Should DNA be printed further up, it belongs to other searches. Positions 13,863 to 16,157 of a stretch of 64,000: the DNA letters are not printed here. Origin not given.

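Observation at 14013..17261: Radical SAM enzyme abutting a GNAT + RimK-type ATP-grasp fusion: an amidoligase pathway I cannot name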

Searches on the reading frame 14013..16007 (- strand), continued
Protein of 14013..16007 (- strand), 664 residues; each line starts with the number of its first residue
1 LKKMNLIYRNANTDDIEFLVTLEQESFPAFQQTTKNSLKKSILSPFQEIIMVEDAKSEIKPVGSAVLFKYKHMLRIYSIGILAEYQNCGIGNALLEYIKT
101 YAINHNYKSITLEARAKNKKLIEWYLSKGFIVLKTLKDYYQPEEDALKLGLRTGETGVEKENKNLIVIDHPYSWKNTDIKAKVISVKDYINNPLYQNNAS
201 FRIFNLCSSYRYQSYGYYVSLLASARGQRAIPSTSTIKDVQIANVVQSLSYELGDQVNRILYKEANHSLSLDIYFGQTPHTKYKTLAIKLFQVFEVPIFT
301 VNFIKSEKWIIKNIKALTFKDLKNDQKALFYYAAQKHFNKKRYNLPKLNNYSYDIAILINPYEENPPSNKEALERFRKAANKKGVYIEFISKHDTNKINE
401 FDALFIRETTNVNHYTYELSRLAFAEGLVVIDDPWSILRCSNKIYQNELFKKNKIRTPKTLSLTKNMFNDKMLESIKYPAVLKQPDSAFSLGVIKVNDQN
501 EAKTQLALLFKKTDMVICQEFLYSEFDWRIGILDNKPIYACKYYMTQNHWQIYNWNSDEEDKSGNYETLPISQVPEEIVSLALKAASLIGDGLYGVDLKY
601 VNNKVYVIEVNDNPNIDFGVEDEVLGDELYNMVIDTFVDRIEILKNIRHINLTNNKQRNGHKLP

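Call 17: find_encoding_contigs(protein=P0125, flank=10000, max_places=2)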
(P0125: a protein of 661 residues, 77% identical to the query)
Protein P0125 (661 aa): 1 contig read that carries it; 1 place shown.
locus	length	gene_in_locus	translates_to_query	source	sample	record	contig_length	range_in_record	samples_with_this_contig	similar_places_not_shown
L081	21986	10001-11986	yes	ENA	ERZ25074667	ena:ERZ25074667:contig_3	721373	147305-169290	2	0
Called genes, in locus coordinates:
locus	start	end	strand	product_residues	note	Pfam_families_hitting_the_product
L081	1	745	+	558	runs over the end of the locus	PF18998:Flg_new_2 (faint)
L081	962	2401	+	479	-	PF18998:Flg_new_2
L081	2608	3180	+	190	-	PF11351:GTA_holin_3TM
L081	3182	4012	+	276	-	PF01510:Amidase_2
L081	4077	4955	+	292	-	PF02899:Phage_int_SAM_1 (weak), PF13495:Phage_int_SAM_4, PF00589:Phage_integrase, PF22823:MrpR_C_cat (weak)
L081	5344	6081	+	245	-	-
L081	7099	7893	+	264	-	-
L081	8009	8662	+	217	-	-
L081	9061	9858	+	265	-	PF03976:PPK2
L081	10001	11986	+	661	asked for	PF00583:Acetyltransf_1, PF13508:Acetyltransf_7 (weak), PF14401:RLAN, PF02655:ATP-grasp_3 (weak), PF07478:Dala_Dala_lig_C, PF08443:RimK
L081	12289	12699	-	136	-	PF00011:HSP20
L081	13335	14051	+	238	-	-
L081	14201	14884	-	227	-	PF00072:Response_reg, PF04397:LytTR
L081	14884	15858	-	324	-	PF06580:His_kinase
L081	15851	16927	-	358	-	PF06580:His_kinase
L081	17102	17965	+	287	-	PF20434:BD-FAE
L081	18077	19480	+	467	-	PF00668:Condensation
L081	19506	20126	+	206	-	PF13489:Methyltransf_23, PF08241:Methyltransf_11, PF08242:Methyltransf_12, PF13649:Methyltransf_25, PF13847:Methyltransf_31 (weak)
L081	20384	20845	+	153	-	-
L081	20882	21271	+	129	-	-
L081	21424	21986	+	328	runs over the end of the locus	PF14399:BtrH_N, PF13529:Peptidase_C39_2 (weak), PF16169:DUF4872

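Call 18: find_encoding_contigs(protein=P0134, flank=10000, max_places=2)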
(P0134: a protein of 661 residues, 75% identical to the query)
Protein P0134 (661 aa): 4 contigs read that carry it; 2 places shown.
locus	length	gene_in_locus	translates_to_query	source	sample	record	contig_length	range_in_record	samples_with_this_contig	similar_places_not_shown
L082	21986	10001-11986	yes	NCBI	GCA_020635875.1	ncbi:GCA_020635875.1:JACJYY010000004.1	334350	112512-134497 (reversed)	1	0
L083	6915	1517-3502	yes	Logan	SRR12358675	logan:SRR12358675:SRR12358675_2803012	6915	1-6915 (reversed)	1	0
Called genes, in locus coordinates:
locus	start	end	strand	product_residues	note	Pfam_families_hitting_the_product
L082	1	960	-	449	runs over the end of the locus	PF00171:Aldedh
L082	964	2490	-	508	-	PF04851:ResIII, PF00270:DEAD, PF18766:SWI2_SNF2, PF00271:Helicase_C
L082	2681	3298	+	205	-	PF09335:VTT_dom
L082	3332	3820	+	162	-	-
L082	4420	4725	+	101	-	PF13560:HTH_31 (weak), PF12844:HTH_19, PF01381:HTH_3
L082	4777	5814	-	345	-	PF21508:MenC_N (weak), PF13378:MR_MLE_C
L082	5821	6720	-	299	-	PF01040:UbiA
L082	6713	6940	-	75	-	-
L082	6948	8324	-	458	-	PF01554:MatE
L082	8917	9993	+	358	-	PF00465:Fe-ADH (weak), PF13685:Fe-ADH_2 (weak), PF01761:DHQ_synthase, PF24621:DHQS_C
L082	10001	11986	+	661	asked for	PF00583:Acetyltransf_1, PF13673:Acetyltransf_10 (weak), PF13508:Acetyltransf_7 (weak), PF14401:RLAN, PF02655:ATP-grasp_3 (weak), PF07478:Dala_Dala_lig_C, PF08443:RimK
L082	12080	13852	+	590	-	PF05192:MutS_III (faint), PF00488:MutS_V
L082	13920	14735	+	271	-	-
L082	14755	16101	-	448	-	PF02321:OEP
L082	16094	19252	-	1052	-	PF00873:ACR_tran, PF03176:MMPL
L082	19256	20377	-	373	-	PF25973:BSH_CzcB (faint)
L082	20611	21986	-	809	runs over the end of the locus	PF04313:HSDR_N (weak), PF04851:ResIII, PF00270:DEAD, PF18766:SWI2_SNF2, PF00271:Helicase_C, PF08463:EcoEI_R_C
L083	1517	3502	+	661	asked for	PF00583:Acetyltransf_1, PF13673:Acetyltransf_10 (weak), PF13508:Acetyltransf_7 (weak), PF14401:RLAN, PF02655:ATP-grasp_3 (weak), PF07478:Dala_Dala_lig_C, PF08443:RimK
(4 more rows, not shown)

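Call 19: find_encoding_contigs(protein=P0222, flank=10000, max_places=2)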
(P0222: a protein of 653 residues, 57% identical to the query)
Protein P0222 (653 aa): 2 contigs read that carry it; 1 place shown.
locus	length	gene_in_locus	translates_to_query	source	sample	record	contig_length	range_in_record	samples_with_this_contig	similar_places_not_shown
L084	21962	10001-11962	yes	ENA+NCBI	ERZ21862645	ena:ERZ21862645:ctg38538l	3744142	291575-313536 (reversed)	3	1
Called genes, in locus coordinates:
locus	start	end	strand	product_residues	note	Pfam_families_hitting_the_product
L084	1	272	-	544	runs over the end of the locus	PF00595:PDZ (weak), PF13180:PDZ_2, PF17820:PDZ_6, PF03572:Peptidase_S41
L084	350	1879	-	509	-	PF00117:GATase, PF07722:Peptidase_C26, PF02540:NAD_synthase, PF00958:GMP_synt_C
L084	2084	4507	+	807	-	PF01476:LysM, PF23473:LysM3_LYK4_5 (faint), PF23577:LysM_RLK (faint), PF01476:LysM, PF01094:ANF_receptor (faint), PF13458:Peripla_BP_6 (faint)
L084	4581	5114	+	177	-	-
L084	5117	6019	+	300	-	PF00135:COesterase (weak), PF20434:BD-FAE, PF07859:Abhydrolase_3, PF00326:Peptidase_S9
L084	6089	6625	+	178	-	PF00293:NUDIX, PF22327:Nudt16-like (faint)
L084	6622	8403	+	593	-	PF01321:Creatinase_N, PF16189:Creatinase_N_2, PF00557:Peptidase_M24, PF16188:Peptidase_M24_C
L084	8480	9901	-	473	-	PF00474:SSF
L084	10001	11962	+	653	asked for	PF00583:Acetyltransf_1, PF13673:Acetyltransf_10, PF13508:Acetyltransf_7 (weak), PF14401:RLAN, PF02655:ATP-grasp_3, PF07478:Dala_Dala_lig_C, PF08443:RimK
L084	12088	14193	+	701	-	PF02897:Peptidase_S9_N, PF00326:Peptidase_S9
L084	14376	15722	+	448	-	PF06439:3keto-disac_hyd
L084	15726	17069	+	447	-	PF01408:GFO_IDH_MocA, PF19051:GFO_IDH_MocA_C2 (weak)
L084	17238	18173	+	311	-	PF02424:ApbE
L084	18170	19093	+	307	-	PF14100:DUF6807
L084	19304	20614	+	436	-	PF01408:GFO_IDH_MocA, PF19051:GFO_IDH_MocA_C2, PF22725:GFO_IDH_MocA_C3 (weak)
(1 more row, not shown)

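Call 20: search_solved_structures(query=window:14013-15998:-, max_evalue=0.001)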
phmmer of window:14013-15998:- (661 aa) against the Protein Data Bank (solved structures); distinct sequences matched with E-value up to 0.001: 20.
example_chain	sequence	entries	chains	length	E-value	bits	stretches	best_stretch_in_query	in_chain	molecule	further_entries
9mto_A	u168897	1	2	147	4.8e-07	31.9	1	57-144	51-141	[Ribosomal protein bS18]-alanine N-acetyltransferase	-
4lx9_A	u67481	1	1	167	9.2e-06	27.6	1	72-145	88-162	ARCHAEAL AMINO-TERMINAL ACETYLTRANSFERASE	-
2x7b_A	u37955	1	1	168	9.4e-06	27.6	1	72-145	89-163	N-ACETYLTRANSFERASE SSO0209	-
4r3k_A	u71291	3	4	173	9.5e-06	27.6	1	72-145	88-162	Uncharacterized N-acetyltransferase SSO0209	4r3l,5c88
4pv6_C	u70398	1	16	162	1.6e-05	26.9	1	48-143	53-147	N-terminal acetyltransferase complex subunit [ARD1]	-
6yzz_A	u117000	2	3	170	2e-05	26.5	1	71-138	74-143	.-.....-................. 50 | Acyl-CoA N-acyltransferases (NAT) superfamily protein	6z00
3r23_A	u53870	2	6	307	2.6e-05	26.2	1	437-613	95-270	D-alanine--D-alanine ligase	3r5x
3tfy_A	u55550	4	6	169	2.6e-05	26.2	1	70-143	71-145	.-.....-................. 50, NatE catalytic subunit | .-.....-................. 50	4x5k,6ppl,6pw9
2ob0_A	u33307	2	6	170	2.6e-05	26.1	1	70-143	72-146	Human MAK3 homolog | N-acetyltransferase 13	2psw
6wf3_A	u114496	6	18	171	2.7e-05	26.1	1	70-143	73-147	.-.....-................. 50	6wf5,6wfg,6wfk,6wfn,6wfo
3vpd_A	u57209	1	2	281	2.7e-05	26.1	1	417-610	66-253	Ribosomal protein S6 modification protein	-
7wx5_A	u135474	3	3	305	6e-05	24.9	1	3-137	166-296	N-acetyltransferase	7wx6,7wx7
6ag5_A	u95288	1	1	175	6.2e-05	24.9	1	72-145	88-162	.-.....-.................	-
6ag4_A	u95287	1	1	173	9.3e-05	24.3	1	72-145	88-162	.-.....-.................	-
4dim_A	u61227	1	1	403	0.00012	24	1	415-611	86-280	Phosphoribosylglycinamide synthetase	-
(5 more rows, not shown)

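Call 38: search_dna_similar(query=window:14013-15998:-, collection=plasmids, mode=protein, max_evalue=0.001, max_rows=25)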
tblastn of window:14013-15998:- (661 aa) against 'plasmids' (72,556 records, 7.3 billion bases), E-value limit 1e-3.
Records with a match: 19; places in all: 19; records where one place covers at least 80% of the query: 0.
Best place of each record, by identity: <60% 19.
By first word of the organism name: Azospirillum 7; Vibrio 3; Salinivibrio 2; Legionella 1; Pseudomonas 1; Tistrella 1; Aeromonas 1; Phaeobacter 1; Sinorhizobium 1; Pseudalkalibacillus 1.
By predicted mobility (MOB-suite, as given by PLSDB): non-mobilizable 14; mobilizable 3; conjugative 2.
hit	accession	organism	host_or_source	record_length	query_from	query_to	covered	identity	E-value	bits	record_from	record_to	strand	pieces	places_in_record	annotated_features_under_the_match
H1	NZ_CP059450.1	Azospirillum brasilense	Prokaryotes,soil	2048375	139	639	76%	40.9%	4e-119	399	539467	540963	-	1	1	none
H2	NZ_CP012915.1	Azospirillum brasilense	Digitaria eriantha,microbe,root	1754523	147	639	75%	41.2%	3e-118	396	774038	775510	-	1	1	none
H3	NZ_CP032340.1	Azospirillum brasilense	soil sample,Agricultural field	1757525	147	639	75%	41.2%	3e-118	396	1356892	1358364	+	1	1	none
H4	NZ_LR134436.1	Legionella adelaidensis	environmental,Cooling tower water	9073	206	638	66%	46.4%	7e-124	412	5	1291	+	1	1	RimK family protein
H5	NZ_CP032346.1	Azospirillum brasilense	soil sample,Agricultural field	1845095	161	639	72%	41.7%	7e-119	398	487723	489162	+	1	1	record has no annotation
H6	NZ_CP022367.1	Azospirillum sp. TSH58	single cell,paddy soils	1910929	161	639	72%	41.5%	5e-119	398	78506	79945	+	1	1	record has no annotation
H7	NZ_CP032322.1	Azospirillum argentinense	soil sample,Agricultural field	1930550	161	639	72%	41.5%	2e-118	397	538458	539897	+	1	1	record has no annotation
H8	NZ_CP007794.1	Azospirillum argentinense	Triticum aestivum L.,Root,wheat ...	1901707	161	639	72%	41.1%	4e-117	393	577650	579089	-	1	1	record has no annotation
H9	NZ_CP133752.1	Pseudomonas aeruginosa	Homo sapiens,sputum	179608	159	640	73%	40.8%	1e-120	403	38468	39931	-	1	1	RimK family alpha-L-glutamate ligase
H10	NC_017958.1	Tistrella mobilis KA081020-065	-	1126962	159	642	73%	36.1%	3e-107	364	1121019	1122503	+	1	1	record has no annotation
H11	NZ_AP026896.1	Aeromonas caviae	Microbe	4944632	155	639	73%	29.3%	2e-61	230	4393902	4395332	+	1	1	none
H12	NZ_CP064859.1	Vibrio europaeus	shellfish hatchery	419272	345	637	44%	22.6%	6e-6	57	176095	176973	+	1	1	rimK: 30S ribosomal protein S6--L-glutamate ligase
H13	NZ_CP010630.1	Phaeobacter inhibens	cell culture,clam larvae aquaculture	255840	390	646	39%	23.5%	7e-7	61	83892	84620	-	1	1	rimK: 30S ribosomal protein S6--L-glutamate ligase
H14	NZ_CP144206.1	Sinorhizobium chiapasense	mixed culture,rhizosphere soil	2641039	388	608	33%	26.4%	2e-4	53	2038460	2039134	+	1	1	none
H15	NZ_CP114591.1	Salinivibrio kushneri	-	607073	394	632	36%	24.3%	5e-6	58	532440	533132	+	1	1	rimK: 30S ribosomal protein S6--L-glutamate ligase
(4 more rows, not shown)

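Call 39: get_annotated_region(hit=H9, flank=7000)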
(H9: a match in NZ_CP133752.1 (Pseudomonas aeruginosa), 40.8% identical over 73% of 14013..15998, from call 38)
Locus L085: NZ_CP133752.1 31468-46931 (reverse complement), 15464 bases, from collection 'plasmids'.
description: Pseudomonas aeruginosa strain ZYPA1927 plasmid pZYPA1927, complete sequence
organism: Pseudomonas aeruginosa (NCBI taxid 287)
taxonomy: Bacteria; Pseudomonadota; Gammaproteobacteria; Pseudomonadales; Pseudomonadaceae; Pseudomonas; Pseudomonas aeruginosa
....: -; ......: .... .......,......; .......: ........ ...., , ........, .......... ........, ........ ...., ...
typing (MOB-suite, as given by PLSDB): non-mobilizable
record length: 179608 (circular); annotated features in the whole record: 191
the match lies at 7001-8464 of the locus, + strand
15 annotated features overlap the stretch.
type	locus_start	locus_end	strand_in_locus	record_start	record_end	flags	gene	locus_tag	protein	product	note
CDS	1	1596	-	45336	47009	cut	ggt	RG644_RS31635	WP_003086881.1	gamma-glutamyltransferase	GO:0006750 - glutathione biosynthetic process [Evidence IEA]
CDS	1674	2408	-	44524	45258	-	-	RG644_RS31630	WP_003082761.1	amino acid ABC transporter ATP-binding protein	-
CDS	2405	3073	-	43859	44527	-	-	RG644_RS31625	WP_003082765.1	amino acid ABC transporter permease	GO:0006865 - amino acid transport [Evidence IEA]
CDS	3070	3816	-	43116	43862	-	-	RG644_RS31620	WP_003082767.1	amino acid ABC transporter permease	GO:0006865 - amino acid transport [Evidence IEA]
CDS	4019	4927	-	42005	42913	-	-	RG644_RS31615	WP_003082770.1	glutamate/aspartate ABC transporter substrate-binding protein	GO:0001522 - pseudouridine synthesis [Evidence IEA]; GO:0009451 - RNA modification [Evidence IEA]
CDS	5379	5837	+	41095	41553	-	pagP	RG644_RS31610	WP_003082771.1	palmitoyltransferase PagP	-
CDS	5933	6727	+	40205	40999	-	-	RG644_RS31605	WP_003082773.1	SDR family oxidoreductase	-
CDS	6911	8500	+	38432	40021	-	-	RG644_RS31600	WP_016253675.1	RimK family alpha-L-glutamate ligase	-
CDS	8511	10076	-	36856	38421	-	-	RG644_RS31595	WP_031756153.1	aminotransferase class I/II-fold pyridoxal phosphate-dependent enzyme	-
CDS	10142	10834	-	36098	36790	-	-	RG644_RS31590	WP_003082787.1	LuxR C-terminal-related transcriptional regulator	GO:0006355 - regulation of DNA-templated transcription [Evidence IEA]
CDS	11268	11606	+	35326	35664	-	-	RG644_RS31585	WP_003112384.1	hypothetical protein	-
CDS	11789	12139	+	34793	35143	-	-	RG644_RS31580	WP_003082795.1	YciI family protein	-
CDS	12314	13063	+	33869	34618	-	-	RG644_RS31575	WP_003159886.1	thioredoxin family protein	-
CDS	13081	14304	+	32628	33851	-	-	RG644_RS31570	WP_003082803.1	RNA polymerase sigma factor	-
CDS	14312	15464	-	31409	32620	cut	-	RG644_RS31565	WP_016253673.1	MFS transporter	GO:0055085 - transmembrane transport [Evidence IEA]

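Call 40: get_annotated_region(hit=H1, flank=7000)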
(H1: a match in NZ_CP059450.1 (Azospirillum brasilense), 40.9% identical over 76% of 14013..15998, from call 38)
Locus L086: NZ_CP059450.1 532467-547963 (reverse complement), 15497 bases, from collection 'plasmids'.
description: Azospirillum brasilense strain 2020WEIHUA_K plasmid unnamed1, complete sequence
organism: Azospirillum brasilense (NCBI taxid 192)
taxonomy: Bacteria; Pseudomonadota; Alphaproteobacteria; Rhodospirillales; Azospirillaceae; Azospirillum; Azospirillum brasilense
host: -; source: Prokaryotes,soil; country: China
typing (MOB-suite, as given by PLSDB): mobilizable; replicon rep_cluster_622; relaxase MOBP
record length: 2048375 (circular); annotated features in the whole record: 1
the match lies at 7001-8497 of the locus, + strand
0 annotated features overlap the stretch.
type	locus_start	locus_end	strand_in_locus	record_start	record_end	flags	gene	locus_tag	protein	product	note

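Call 49: get_annotated_region(hit=H14, flank=5000)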
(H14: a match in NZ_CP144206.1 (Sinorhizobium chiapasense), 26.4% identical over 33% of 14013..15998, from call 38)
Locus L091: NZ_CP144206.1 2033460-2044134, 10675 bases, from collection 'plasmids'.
description: Sinorhizobium chiapasense strain S24 plasmid pA, complete sequence
organism: Sinorhizobium chiapasense (NCBI taxid 501572)
taxonomy: Bacteria; Pseudomonadota; Alphaproteobacteria; Hyphomicrobiales; Rhizobiaceae; Sinorhizobium; Sinorhizobium chiapasense
host: -; source: mixed culture,rhizosphere soil; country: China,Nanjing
typing (MOB-suite, as given by PLSDB): conjugative; relaxase MOBQ; mating-pair formation MPF_T
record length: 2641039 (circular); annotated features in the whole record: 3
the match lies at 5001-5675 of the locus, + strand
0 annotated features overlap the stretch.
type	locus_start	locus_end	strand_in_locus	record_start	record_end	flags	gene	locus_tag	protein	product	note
